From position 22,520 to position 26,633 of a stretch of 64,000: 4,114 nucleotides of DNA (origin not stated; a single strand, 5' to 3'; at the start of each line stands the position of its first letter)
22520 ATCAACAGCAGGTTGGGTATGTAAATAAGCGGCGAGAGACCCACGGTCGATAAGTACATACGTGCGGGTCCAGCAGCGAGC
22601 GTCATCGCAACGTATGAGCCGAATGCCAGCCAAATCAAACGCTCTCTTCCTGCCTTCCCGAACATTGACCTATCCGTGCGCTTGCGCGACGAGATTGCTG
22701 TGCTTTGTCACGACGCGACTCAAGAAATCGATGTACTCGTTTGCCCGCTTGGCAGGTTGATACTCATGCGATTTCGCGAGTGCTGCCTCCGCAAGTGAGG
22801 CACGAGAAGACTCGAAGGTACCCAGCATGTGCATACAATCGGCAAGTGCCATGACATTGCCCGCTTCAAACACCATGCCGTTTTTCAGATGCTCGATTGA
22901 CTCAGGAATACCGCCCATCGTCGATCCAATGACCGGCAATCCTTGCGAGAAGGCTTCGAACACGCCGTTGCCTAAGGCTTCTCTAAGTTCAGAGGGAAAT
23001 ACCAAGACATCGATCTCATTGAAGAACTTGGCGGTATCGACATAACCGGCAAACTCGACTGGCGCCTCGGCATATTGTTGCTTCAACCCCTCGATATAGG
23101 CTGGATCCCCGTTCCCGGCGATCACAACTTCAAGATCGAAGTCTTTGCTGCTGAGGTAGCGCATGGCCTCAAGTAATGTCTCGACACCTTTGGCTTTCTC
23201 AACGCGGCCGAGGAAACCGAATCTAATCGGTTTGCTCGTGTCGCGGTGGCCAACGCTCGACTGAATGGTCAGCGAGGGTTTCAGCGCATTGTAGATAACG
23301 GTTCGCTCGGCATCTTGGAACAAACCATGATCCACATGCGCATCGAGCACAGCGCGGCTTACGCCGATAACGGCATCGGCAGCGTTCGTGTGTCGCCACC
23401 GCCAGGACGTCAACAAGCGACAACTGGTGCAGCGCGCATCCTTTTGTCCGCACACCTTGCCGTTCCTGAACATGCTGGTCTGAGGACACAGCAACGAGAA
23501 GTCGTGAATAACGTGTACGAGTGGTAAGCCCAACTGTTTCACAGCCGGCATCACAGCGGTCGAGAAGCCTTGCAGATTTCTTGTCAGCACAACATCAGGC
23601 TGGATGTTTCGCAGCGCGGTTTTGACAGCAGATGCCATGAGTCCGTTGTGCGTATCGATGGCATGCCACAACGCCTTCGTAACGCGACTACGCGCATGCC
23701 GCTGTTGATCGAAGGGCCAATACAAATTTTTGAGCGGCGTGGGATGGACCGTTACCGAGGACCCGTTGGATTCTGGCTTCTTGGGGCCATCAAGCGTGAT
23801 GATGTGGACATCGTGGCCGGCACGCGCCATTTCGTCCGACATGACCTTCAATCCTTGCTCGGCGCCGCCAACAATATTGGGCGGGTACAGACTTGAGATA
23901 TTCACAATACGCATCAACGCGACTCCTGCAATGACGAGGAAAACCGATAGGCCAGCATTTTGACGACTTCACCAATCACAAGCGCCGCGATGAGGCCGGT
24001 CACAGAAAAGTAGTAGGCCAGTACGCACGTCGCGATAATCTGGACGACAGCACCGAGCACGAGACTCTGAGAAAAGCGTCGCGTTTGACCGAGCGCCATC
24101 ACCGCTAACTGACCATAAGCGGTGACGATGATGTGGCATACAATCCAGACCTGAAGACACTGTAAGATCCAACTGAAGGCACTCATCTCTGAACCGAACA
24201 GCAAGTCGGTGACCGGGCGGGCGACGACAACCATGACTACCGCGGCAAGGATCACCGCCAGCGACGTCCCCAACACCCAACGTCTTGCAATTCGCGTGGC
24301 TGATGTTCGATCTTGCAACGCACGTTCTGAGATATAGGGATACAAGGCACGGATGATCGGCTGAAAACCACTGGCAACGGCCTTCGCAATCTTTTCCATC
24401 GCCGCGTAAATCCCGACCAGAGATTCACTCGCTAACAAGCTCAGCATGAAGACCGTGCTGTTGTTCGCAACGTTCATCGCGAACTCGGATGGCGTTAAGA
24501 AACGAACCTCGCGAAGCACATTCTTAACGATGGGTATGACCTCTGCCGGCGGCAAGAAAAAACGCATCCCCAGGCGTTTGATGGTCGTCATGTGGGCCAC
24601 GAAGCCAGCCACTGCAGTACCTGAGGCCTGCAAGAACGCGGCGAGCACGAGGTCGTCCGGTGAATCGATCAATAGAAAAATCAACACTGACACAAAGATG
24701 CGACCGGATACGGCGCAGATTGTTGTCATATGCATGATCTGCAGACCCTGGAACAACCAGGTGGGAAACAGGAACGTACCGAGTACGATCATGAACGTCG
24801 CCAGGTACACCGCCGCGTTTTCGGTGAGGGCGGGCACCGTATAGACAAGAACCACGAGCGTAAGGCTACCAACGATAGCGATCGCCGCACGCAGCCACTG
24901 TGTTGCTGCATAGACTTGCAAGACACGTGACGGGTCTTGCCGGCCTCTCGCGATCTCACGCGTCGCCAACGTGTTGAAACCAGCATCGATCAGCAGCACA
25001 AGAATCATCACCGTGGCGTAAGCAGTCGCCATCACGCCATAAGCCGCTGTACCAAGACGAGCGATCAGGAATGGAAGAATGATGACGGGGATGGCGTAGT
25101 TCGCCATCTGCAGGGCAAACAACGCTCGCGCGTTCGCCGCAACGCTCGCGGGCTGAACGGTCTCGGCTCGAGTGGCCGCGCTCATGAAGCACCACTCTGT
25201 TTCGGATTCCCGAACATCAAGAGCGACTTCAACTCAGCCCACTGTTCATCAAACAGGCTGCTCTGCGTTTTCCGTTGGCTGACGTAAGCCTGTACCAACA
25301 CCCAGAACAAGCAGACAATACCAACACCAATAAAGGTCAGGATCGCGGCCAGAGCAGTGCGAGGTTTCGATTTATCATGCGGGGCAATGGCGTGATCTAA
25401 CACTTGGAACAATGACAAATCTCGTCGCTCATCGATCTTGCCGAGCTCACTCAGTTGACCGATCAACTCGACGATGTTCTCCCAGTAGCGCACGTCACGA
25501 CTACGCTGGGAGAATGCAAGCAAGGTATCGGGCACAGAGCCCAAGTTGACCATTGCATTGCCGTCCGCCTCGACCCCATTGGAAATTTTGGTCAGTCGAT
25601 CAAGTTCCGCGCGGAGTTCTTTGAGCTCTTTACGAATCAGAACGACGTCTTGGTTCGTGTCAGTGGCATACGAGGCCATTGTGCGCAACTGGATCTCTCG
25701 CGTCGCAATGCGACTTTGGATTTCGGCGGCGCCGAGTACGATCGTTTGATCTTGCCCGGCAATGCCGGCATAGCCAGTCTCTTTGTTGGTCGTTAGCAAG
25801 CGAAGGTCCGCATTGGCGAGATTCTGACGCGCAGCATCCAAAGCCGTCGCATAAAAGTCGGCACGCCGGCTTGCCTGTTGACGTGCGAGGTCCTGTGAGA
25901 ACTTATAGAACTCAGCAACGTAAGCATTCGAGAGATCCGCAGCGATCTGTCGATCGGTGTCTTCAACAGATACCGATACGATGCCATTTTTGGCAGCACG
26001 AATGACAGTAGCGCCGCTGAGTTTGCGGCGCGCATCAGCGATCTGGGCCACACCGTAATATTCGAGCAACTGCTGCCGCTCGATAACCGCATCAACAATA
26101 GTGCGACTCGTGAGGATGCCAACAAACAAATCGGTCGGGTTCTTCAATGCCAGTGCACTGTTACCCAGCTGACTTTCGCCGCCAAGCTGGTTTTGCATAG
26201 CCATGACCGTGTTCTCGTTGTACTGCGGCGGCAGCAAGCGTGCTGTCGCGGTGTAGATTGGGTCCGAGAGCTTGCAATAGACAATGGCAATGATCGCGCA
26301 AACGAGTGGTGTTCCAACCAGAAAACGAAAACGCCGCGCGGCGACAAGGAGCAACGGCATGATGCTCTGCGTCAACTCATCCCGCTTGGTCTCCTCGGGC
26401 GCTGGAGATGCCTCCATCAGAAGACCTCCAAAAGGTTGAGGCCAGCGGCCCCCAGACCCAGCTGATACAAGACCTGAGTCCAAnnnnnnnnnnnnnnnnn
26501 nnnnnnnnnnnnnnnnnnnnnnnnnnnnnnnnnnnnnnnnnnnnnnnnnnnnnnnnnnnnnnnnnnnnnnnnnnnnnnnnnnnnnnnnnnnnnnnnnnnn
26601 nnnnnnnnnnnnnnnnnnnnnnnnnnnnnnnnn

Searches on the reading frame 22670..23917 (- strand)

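Call 8: search_protein_families(library=pfam, proteins=[window:22670-23917:-], max_evalue=0.001)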
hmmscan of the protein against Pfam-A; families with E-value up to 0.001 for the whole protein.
window:22670-23917:- (415 aa): 5 families
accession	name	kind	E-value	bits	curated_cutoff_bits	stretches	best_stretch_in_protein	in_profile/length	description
PF13692.12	Glyco_trans_1_4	-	7.8e-28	98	27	1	232-364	3-138/142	Glycosyl transferases group 1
PF00534.26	Glycos_transf_1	-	9.9e-25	87.5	26.4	1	228-379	13-169/172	Glycosyl transferases group 1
PF13439.12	Glyco_transf_4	-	2.8e-18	67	28.5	1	16-212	1-166/170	Glycosyltransferase Family 4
PF13579.12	Glyco_trans_4_4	-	7.4e-14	52.8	29.7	1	17-210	1-157/158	Glycosyl transferase 4-like domain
PF13477.12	Glyco_trans_4_2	-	0.0003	21.4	23.4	0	27-111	17-79/139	Glycosyl transferase 4-like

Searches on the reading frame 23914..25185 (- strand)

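Call 8: search_protein_families(library=pfam, proteins=[window:23914-25185:-], max_evalue=0.001)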
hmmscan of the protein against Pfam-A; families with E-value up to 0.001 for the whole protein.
window:23914-25185:- (423 aa): 2 families
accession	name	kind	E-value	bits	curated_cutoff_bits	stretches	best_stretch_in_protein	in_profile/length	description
PF01943.22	Polysacc_synt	-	2.5e-36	125.9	28.2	1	16-287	2-272/274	Polysaccharide biosynthesis protein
PF13440.11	Polysacc_synt_3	-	0.0002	21.2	23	1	42-333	3-287/293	Polysaccharide biosynthesis protein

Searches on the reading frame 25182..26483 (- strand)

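Call 8: search_protein_families(library=pfam, proteins=[window:25182-26483:-], max_evalue=0.001)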
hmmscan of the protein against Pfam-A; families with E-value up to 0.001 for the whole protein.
window:25182-26483:- (433 aa): 1 family
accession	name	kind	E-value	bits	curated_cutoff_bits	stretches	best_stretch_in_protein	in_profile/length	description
PF02706.20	Wzz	-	1e-09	39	25.5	1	45-135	9-89/91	Chain length determinant protein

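Call 27: search_protein_families(library=ncbifam, proteins=[window:25182-26483:-], max_evalue=0.001)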
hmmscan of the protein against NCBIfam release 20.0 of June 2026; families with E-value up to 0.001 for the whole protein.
window:25182-26483:- (433 aa): 5 families
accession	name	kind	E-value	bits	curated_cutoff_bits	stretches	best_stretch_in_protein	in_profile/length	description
TIGR03017.1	EpsF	equivalog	1.5e-06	27.2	422.75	1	163-239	128-204/444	chain length determinant protein EpsF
TIGR01010.1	BexC_CtrB_KpsE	subfamily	1.9e-06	27.2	437.5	1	165-304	129-269/362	polysaccharide export inner-membrane protein, BexC/CtrB/KpsE family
TIGR03007.1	pepcterm_ChnLen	equivalog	4.7e-06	25.1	278.85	0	210-299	201-296/498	XrtA system polysaccharide chain length determinant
TIGR01006.1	polys_exp_MPA1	subfamily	4.1e-05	23.1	296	0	42-187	11-139/226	CspC family polysaccharide chain length determinant protein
NF008568.0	PRK11519.1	equivalog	0.00012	20.5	1068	0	164-401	225-449/720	tyrosine-protein kinase Wzc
